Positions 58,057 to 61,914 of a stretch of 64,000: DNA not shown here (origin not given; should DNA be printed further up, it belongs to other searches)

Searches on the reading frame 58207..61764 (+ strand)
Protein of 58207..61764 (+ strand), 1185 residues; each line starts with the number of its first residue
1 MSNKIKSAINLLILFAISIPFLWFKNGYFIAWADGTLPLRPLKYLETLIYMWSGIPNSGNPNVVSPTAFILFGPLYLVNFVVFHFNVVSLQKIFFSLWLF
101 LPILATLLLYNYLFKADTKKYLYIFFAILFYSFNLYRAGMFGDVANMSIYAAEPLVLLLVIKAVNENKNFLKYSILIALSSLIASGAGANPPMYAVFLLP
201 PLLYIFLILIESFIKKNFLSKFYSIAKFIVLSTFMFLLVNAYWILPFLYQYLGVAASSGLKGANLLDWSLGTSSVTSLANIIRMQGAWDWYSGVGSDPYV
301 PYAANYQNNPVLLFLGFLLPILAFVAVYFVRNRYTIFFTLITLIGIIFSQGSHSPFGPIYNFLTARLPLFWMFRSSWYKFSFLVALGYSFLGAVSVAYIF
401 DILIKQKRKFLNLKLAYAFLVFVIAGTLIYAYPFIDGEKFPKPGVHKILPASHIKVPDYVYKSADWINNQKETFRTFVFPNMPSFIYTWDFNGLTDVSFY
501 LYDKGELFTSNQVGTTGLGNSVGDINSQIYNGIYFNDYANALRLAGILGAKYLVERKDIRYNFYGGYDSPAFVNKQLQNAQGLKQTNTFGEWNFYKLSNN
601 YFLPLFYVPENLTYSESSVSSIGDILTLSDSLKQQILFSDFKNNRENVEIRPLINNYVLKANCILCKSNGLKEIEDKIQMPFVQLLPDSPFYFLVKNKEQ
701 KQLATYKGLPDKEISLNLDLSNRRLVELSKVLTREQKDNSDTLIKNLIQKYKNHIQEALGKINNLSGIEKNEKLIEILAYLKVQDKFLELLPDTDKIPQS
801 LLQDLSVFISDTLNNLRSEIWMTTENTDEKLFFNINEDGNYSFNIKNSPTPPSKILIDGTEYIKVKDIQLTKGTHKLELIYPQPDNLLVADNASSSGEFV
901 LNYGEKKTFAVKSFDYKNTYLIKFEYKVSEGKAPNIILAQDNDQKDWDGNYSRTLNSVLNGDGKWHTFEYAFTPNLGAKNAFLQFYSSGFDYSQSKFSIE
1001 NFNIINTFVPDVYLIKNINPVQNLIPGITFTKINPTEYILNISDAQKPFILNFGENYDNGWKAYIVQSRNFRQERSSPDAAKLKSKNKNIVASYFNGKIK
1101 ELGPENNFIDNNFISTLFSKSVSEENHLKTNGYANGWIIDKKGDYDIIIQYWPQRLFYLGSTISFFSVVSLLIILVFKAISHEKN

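Call 10: search_protein_families(library=pfam, proteins=[window:58207-61764:+], max_evalue=0.0001)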
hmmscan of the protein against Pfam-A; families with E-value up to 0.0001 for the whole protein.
window:58207-61764:+ (1185 aa): 3 families
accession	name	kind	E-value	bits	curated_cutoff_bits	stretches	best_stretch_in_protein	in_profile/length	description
PF11847.13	GT-C_AftD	-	1e-12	47.3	26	1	150-591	132-541/661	Alpha-(1->3)-arabinofuranosyltransferase, N-terminal GT-C domain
PF18915.5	DUF5667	-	4.2e-07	30.8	27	1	685-773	2-84/99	Domain of unknown function (DUF5667)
PF02018.23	CBM_4_9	-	6.8e-05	23.7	25.9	0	913-987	58-131/136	Carbohydrate binding domain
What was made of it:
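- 58207..61764 (+): 1185-aa GT-C (AftD-like) membrane glycosyltransferase with a carbohydrate-binding module, at the end of the cluster. Pfam GT-C_AftD 47 bits, CBM_4_9 (call 10)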

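Call 47: find_encoding_contigs(protein=window:58207-61764:+, flank=10000, max_places=2)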
Protein window:58207-61764:+ (1185 aa): 1 contig read that carries it; 1 place shown.
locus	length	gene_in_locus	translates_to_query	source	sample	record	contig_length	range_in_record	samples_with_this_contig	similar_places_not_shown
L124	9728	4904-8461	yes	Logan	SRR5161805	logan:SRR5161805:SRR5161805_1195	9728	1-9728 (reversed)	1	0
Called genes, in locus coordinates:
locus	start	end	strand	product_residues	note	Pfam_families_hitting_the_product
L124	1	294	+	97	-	?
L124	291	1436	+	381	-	PF00534:Glycos_transf_1, PF13692:Glyco_trans_1_4, PF26337:Gtf3_C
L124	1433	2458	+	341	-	PF00535:Glycos_transf_2, PF10111:Glyco_tranf_2_2, PF13641:Glyco_tranf_2_3, PF13506:Glyco_transf_21, PF13632:Glyco_trans_2_3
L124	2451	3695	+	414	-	PF13439:Glyco_transf_4 (faint), PF00534:Glycos_transf_1, PF13692:Glyco_trans_1_4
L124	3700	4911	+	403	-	PF13439:Glyco_transf_4, PF00534:Glycos_transf_1, PF20706:GT4-conflict (weak), PF13692:Glyco_trans_1_4, PF13524:Glyco_trans_1_2 (weak)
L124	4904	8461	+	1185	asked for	PF11847:GT-C_AftD, PF18915:DUF5667 (weak)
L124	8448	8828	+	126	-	-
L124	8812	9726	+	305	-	?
